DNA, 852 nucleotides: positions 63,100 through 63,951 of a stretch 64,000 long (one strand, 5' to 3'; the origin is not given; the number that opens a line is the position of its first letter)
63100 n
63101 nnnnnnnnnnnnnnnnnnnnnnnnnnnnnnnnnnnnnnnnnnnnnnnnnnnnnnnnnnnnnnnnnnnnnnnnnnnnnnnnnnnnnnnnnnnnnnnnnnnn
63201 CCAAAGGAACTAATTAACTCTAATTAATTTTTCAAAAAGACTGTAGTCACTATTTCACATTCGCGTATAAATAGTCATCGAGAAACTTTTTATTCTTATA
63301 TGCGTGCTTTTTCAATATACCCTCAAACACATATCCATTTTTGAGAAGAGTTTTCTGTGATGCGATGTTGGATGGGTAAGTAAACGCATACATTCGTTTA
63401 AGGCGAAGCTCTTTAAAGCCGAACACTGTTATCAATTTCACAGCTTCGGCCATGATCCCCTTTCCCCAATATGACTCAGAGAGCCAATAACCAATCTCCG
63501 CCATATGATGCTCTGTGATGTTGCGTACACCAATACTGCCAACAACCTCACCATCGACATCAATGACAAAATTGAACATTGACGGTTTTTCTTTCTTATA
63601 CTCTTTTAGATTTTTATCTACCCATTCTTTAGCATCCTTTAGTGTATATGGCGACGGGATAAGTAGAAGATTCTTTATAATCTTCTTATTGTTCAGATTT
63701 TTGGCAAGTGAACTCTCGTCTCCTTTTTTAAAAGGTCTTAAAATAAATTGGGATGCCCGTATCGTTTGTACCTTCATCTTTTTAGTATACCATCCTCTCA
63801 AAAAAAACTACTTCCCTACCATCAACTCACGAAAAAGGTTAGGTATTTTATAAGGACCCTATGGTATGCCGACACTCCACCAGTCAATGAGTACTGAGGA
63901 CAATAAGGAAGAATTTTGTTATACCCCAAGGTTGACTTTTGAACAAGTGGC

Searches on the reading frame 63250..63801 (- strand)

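Call 52: search_protein_families(library=ncbifam, proteins=[window:63250-63801:-], max_evalue=0.001)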
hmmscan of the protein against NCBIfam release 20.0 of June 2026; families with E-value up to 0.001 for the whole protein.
window:63250-63801:- (183 aa): 7 families
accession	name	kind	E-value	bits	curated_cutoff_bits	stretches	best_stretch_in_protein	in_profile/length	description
NF007539.0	PRK10151.1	equivalog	1.5e-15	57.2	184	1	55-182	49-175/179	50S ribosomal protein L7/L12-serine acetyltransferase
NF011709.0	PRK15130.1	equivalog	9.5e-09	35.3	218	1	18-173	6-156/186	spermidine N1-acetyltransferase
NF008072.0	PRK10809.1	equivalog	2.2e-08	34.1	190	1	6-180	6-184/194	ribosomal protein S5-alanine N-acetyltransferase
NF007527.0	PRK10140.1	equivalog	2.6e-07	30.6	236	1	62-183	38-162/162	N-acetyltransferase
TIGR03585.1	PseH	equivalog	9.1e-07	29.1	93.1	1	71-177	47-153/156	UDP-4-amino-4,6-dideoxy-N-acetyl-beta-L-altrosamine N-acetyltransferase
NF000225.3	AAC_6p_Strep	exception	0.00024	21.1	250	1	78-168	43-135/156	aminoglycoside 6'-N-acetyltransferase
NF040503.1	resist_ArsN1a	equivalog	0.00034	20.4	170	1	63-175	35-151/159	arsinothricin resistance N-acetyltransferase ArsN1 family A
